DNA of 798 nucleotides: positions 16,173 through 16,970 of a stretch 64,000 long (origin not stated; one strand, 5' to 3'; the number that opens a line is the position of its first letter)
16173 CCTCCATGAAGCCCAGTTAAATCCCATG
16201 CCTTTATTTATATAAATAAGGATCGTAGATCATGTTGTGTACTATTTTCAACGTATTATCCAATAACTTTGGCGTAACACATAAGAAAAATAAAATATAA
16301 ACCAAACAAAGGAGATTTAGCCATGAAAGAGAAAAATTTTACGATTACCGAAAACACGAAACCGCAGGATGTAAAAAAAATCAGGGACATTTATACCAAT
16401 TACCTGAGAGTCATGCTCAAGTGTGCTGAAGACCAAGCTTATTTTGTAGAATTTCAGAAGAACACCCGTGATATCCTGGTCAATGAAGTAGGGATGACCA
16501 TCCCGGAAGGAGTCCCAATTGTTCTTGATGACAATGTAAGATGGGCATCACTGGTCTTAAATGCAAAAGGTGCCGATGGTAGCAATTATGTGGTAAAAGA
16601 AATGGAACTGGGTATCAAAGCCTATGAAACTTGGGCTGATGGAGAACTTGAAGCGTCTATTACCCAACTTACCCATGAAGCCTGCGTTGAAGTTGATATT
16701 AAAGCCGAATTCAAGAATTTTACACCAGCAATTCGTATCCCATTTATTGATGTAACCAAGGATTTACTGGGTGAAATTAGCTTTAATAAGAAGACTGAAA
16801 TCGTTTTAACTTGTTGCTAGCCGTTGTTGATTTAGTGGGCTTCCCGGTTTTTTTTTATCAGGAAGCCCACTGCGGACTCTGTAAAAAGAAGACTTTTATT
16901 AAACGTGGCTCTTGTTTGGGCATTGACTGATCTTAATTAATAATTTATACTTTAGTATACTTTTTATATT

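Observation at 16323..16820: Unusually long NHLP precursor with few modifiable residues and a terminal CC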

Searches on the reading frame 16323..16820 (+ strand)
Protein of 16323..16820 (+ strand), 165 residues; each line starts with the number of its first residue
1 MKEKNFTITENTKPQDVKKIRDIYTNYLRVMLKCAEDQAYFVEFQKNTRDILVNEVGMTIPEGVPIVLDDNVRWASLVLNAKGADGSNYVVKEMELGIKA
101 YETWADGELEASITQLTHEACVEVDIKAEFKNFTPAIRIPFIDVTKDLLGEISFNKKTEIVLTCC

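Call 4: search_protein_families(library=pfam, proteins=[window:16323-16820:+], max_evalue=0.01)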
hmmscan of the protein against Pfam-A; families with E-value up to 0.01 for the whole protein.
window:16323-16820:+ (165 aa): 0 families

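Call 5: search_protein_families(library=ncbifam, proteins=[window:16323-16820:+], max_evalue=0.01)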
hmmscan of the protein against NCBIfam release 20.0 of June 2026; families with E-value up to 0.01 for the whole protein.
window:16323-16820:+ (165 aa): 1 family
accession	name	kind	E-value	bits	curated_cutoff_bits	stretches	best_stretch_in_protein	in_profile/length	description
TIGR03793.1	leader_NHLP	domain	0.0012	18.7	50.9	1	29-82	8-61/77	NHLP leader peptide family RiPP precursor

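Call 7: find_homologous_proteins(query=window:16323-16817:+, max_evalue=0.01)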
Query window:16323-16817:+ (165 aa): 1 proteins with E <= 0.01 among 14 candidates.
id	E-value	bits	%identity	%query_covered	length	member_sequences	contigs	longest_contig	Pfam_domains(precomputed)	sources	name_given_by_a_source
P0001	1.6e-104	364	100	100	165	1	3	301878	-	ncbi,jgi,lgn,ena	-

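Call 9: search_solved_structures(query=window:16323-16817:+, max_evalue=10, show_alignments=3)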
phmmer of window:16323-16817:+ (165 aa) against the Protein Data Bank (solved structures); distinct sequences matched with E-value up to 10: 0.

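Call 10: find_encoding_contigs(protein=window:16323-16820:+, flank=10000, max_places=6)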
Protein window:16323-16820:+ (165 aa): 8 contigs read that carry it; 4 places shown.
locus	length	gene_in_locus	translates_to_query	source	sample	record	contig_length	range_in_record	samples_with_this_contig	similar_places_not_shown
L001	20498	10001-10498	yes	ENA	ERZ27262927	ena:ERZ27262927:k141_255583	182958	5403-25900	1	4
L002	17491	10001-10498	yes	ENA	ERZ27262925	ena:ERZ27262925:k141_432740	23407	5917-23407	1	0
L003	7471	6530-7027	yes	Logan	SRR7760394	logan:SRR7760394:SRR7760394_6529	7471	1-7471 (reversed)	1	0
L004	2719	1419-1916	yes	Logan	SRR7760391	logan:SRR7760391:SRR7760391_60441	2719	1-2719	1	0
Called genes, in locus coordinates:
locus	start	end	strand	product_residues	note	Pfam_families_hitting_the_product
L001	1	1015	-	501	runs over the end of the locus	-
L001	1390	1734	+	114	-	PF05973:Gp49 (weak)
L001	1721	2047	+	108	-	PF21716:dnstrm_HI1420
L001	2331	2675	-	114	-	PF02452:PemK_toxin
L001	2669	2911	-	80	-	-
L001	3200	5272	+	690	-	PF01145:Band_7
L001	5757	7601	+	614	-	PF04055:Radical_SAM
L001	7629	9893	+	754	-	PF21084:WHD_DUF4423_like, PF00899:ThiF (weak), PF02624:YcaO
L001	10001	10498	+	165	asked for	-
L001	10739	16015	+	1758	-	PF00069:Pkinase, PF07714:PK_Tyr_Ser-Thr, PF13191:AAA_16, PF13401:AAA_22 (faint), PF01590:GAF, PF13185:GAF_2, PF07228:SpoIIE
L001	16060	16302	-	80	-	-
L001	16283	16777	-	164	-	PF19502:DUF6036 (weak), PF08843:AbiEii (weak)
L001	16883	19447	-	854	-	PF13522:GATase_6, PF01380:SIS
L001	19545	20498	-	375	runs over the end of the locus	PF02985:HEAT (faint)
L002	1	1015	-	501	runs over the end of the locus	-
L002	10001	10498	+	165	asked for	-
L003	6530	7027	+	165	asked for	-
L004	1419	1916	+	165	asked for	-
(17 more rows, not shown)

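Call 15: search_protein_representatives(protein=window:16323-16817:+)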
Query: 165 residues. Proteins with E-value up to 0.001 (for the whole library): 44; up to 1e-10: 18; up to 1e-30: 1. The best 44 are listed.
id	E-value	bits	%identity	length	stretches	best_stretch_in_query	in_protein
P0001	5.1e-105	364.3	100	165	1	1-165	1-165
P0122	2.9e-23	98.7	39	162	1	15-165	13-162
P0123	6.0e-20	87.9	38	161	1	11-165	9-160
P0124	3.6e-19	85.4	35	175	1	1-165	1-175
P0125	6.8e-19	84.5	47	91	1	77-165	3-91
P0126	5.5e-17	78.3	31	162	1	12-163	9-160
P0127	8.1e-16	74.5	34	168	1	8-165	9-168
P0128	3.6e-15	72.4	36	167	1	17-163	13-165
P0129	6.5e-15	71.6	36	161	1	14-165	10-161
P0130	1.5e-14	70.4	35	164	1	17-165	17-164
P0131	2.6e-14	69.6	34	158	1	16-165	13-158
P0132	7.1e-13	64.9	31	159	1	16-164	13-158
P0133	6.0e-12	61.9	36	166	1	18-165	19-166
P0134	8.3e-12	61.5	33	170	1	15-165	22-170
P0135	1.7e-11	60.5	33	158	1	18-165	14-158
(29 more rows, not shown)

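Call 23: predict_structure(alignment_id=A2)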
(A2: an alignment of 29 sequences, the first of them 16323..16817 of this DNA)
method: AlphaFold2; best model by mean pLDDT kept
length: 165 residues; sequences in the alignment: 29
mean_pLDDT: 92.7   pTM: 0.82
mean pLDDT of the five models: 92.7, 92.6, 92.2, 90.8, 88.4
residues with pLDDT >= 90: 125; 70-90: 37; 50-70: 3; < 50: 0
segments of 3 or more residues with pLDDT < 50: none
pLDDT, mean of each block of 10 residues (from residue 1): 89 94 96 95 97 98 96 96 93 96 91 91 95 97 87 83 72
secondary structure, 60 per line:
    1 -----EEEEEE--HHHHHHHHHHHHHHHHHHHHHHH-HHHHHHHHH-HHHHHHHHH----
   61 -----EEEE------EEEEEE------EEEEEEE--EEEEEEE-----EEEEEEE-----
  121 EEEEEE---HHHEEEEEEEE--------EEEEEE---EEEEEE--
elements in order: E6-11 H14-36 H38-46 H48-56 E66-69 E76-81 E88-94 E97-103 E109-115 E121-126 E133-140 E149-154 E158-163

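Call 29: fold_search(model_id=the predicted structure, library=pdb)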
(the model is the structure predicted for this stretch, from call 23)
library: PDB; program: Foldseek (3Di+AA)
matches with E <= 10: 733; with E <= 0.001: 0
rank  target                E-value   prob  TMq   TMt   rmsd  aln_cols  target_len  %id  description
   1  3ge2                  1.7e-01  0.57  0.24  0.40  16.9       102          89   12  Crystal structure of putative lipoprotein SP_0198 from Streptococcus pneumoniae (released 2009-03-17)
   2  8i5a_B                2.1e-01  0.15  0.18  0.06  13.8       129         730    6  N-acetyl-(R)-beta-phenylalanine acylase, 2.75 angstrom resolution (released 2023-03-15)
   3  4w6f_A                2.5e-01  0.10  0.12  0.09  16.7       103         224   10  Crystal Structure of Full-Length Split GFP Mutant K26C Disulfide Dimer, P 32 2 1 Space Group, Form 2 (released 2015-02-18)
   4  8i59_B                2.8e-01  0.10  0.15  0.05  13.8       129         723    8  N-acetyl-(R)-beta-phenylalanine acylase, selenomethionyl derivative (released 2023-03-15)
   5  5cyb                  3.0e-01  0.25  0.20  0.34  17.6       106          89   12  Structure of a lipocalin lipoprotein affecting virulence in Streptococcus pneumoniae (released 2016-09-14)
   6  8pag_A                3.2e-01  0.10  0.16  0.10  12.9       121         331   13  Crystal structure of the ectodomain of Norway rat pestivirus E2 glycoprotein (released 2024-03-27)
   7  8i59_A                3.2e-01  0.10  0.15  0.05  13.6       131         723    8  N-acetyl-(R)-beta-phenylalanine acylase, selenomethionyl derivative (released 2023-03-15)
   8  1jju_A                3.4e-01  0.10  0.16  0.07  17.1       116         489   17  Structure of a Quinohemoprotein Amine Dehydrogenase with a Unique Redox Cofactor and Highly Unusual Crosslinking (released 2001-12-12)
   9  1fo0_B                3.8e-01  0.15  0.16  0.23  11.6        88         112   10  MURINE ALLOREACTIVE SCFV TCR-PEPTIDE-MHC CLASS I MOLECULE COMPLEX (released 2000-10-02)
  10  4w7x_C                4.0e-01  0.04  0.10  0.09  17.5       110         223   10  Crystal Structure of Full-Length Split GFP Mutant E115C Disulfide Dimer, P 1 21 1 Space Group (released 2015-03-11)
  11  9s3g_j                4.3e-01  0.09  0.14  0.06  15.1        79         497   10  State 1 MAP3 RNA Pol II activated elongation complex with SETD2 and upstream hexasome (released 2025-11-12)
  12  6n3r_G                4.5e-01  0.30  0.23  0.27   8.3        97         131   10  Sheep Galectin-11 (LGALS11) complex with galactose (released 2020-05-20)
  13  8c7i                  4.5e-01  0.11  0.12  0.05  14.7        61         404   10  Crystal structure of the PS2 assembly factor Psb32 from the cyanobactium Thermosyncechococcus vestitus (formerly elongat (released 2024-01-31)
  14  2h6v                  4.5e-01  0.08  0.12  0.09  16.7       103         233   12  Spectroscopic and structural study of the heterotropic linkage between halide and proton ion binding to GFP proteins- E2 (released 2007-05-15)
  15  6vio_A                4.5e-01  0.06  0.11  0.09  17.7       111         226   12  Crystal structure of eYFP His148Ser (released 2021-01-13)
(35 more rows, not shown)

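Call 30: search_solved_structures(query=A2, max_evalue=10, show_alignments=3)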
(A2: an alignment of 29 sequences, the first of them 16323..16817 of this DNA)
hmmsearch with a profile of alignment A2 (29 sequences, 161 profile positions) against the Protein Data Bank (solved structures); distinct sequences matched with E-value up to 10: 27.
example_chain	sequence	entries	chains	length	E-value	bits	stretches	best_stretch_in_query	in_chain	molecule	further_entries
1v29_A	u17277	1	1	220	0.0003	23.7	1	34-100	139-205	nitrile hydratase a chain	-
8tb1_A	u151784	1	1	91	0.009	18.9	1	23-76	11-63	NHLP leader peptide family natural product, tumor homing peptide 1 (TH1) substrate chimera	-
7qou_A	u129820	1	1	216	0.0095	18.8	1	34-94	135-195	Nitrile hydratase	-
7qop_A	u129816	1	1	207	0.011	18.6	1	34-93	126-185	Nitrile hydratase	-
2dpp_A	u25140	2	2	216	0.012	18.5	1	34-93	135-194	Nitrile hydratase alpha subunit | Nitrile hydratase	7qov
3hht_A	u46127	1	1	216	0.012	18.5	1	34-93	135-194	Nitrile hydratase alpha subunit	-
7qom_A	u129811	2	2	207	0.013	18.4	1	34-93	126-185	Nitrile hydratase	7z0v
7qoy_A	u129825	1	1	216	0.015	18.2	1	34-93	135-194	Nitrile hydratase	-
8i6n_A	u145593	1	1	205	0.48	13.3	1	33-77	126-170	Cobalt-containing nitrile hydratase subunit alpha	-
2dd4_C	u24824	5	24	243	0.63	12.9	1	34-77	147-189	Thiocyanate hydrolase gamma subunit | Thiocyanate hydrolase subunit gamma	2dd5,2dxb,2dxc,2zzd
3aix_B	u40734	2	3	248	0.63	12.9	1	28-117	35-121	DNA polymerase sliding clamp B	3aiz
3vyg_C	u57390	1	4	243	0.64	12.9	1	34-77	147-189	Thiocyanate hydrolase subunit gamma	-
4ob0_A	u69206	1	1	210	0.7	12.8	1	33-79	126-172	Cobalt-containing nitrile hydratase subunit alpha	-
4ob3_A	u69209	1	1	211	0.71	12.7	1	33-79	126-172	Cobalt-containing nitrile hydratase subunit alpha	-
4ob2_A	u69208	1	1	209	0.74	12.7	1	33-79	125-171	Cobalt-containing nitrile hydratase subunit alpha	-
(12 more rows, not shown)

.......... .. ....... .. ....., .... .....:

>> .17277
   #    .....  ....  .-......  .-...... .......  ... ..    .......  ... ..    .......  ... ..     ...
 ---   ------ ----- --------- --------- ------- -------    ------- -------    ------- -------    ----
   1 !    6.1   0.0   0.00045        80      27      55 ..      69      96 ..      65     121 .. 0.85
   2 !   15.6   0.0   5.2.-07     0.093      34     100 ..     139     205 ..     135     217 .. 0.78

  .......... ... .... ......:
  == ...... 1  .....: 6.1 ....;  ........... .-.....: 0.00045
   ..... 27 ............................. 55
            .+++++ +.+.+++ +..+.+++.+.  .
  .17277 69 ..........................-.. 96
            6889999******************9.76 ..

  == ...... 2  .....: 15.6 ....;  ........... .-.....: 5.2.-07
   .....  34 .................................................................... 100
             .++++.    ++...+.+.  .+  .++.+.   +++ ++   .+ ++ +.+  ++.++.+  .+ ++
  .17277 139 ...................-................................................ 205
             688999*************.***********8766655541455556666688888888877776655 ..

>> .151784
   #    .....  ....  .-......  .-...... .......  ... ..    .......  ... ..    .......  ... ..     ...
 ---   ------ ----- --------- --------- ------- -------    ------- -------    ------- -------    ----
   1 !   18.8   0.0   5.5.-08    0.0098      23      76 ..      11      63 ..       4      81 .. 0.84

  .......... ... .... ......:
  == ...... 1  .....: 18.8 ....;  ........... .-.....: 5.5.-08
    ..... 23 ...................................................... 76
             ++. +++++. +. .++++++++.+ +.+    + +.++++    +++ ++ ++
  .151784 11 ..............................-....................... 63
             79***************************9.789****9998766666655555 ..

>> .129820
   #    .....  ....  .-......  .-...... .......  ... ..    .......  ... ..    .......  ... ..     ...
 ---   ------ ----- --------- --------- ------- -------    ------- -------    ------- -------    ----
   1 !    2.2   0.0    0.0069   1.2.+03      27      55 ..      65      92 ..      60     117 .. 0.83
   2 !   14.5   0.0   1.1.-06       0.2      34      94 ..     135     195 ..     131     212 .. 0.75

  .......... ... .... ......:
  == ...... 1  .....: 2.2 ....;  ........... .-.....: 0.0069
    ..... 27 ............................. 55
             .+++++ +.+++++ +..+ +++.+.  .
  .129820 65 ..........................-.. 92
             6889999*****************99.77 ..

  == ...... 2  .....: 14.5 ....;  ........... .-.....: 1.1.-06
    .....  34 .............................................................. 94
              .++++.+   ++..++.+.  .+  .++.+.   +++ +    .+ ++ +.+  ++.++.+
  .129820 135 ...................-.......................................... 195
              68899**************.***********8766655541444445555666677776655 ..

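Call 31: search_protein_families(library=ncbifam, alignment_id=A2, max_evalue=0.01)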
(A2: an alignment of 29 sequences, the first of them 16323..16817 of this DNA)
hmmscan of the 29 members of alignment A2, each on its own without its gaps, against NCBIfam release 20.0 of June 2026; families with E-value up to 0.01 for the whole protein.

A. member 1, window:16323-16817:+ (165 aa): 1 family
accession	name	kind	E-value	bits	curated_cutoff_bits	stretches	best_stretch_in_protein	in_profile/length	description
TIGR03793.1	leader_NHLP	domain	0.0012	18.7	50.9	1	29-82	8-61/77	NHLP leader peptide family RiPP precursor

B. families by the number of members that match (of 29 scanned): 7 families
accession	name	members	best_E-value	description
TIGR03793.1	leader_NHLP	22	8.8e-08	NHLP leader peptide family RiPP precursor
NF038399.1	NH_RiPP_Os17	1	0.00097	Os1348 family NHLP clan protein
TIGR04509.1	mod_pep_NH_fam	1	0.0036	NHLP-related RiPP peptide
TIGR01323.1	nitrile_alph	1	0.0041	nitrile hydratase subunit alpha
NF047849.1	Lsa33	1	0.0058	surface adhesin Lsa33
TIGR01687.1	moaD_arch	1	0.0086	MoaD family protein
TIGR03887.1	thiocyan_alph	1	0.0096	thiocyanate hydrolase subunit gamma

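Call 32: search_protein_families(library=pfam, alignment_id=A2, max_evalue=0.01)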
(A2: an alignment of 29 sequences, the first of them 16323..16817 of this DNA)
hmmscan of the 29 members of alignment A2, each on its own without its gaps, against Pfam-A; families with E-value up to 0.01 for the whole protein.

A. member 1, window:16323-16817:+ (165 aa): 0 families

B. families by the number of members that match (of 29 scanned): 2 families
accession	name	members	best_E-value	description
PF02979.21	NHase_alpha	1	0.0062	Nitrile hydratase, alpha chain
PF17679.6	Dip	1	0.0062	gp37/Dip protein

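Call 51: search_protein_families(library=padloc, proteins=[window:16323-16820:+], max_evalue=0.001)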
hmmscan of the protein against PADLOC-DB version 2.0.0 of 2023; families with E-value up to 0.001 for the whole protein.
window:16323-16820:+ (165 aa): 0 families

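Call 66: find_homologous_proteins(query=A2, max_evalue=0.00001)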
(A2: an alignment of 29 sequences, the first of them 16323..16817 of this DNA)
Query A2 (29 sequences) (165 aa, profile of the alignment): 3 proteins with E <= 0.00001 among 1139 candidates.
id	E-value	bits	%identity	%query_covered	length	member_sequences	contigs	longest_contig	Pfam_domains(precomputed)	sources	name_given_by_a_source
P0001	3.3e-46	175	100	100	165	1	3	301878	-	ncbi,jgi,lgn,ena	-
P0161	2.2e-38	149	26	90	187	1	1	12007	-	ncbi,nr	ncbi:MAG: hypothetical protein GY754_05310 [bacterium]|nr:hypothetical protein [bacterium]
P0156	5.4e-35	138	25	88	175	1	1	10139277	-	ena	-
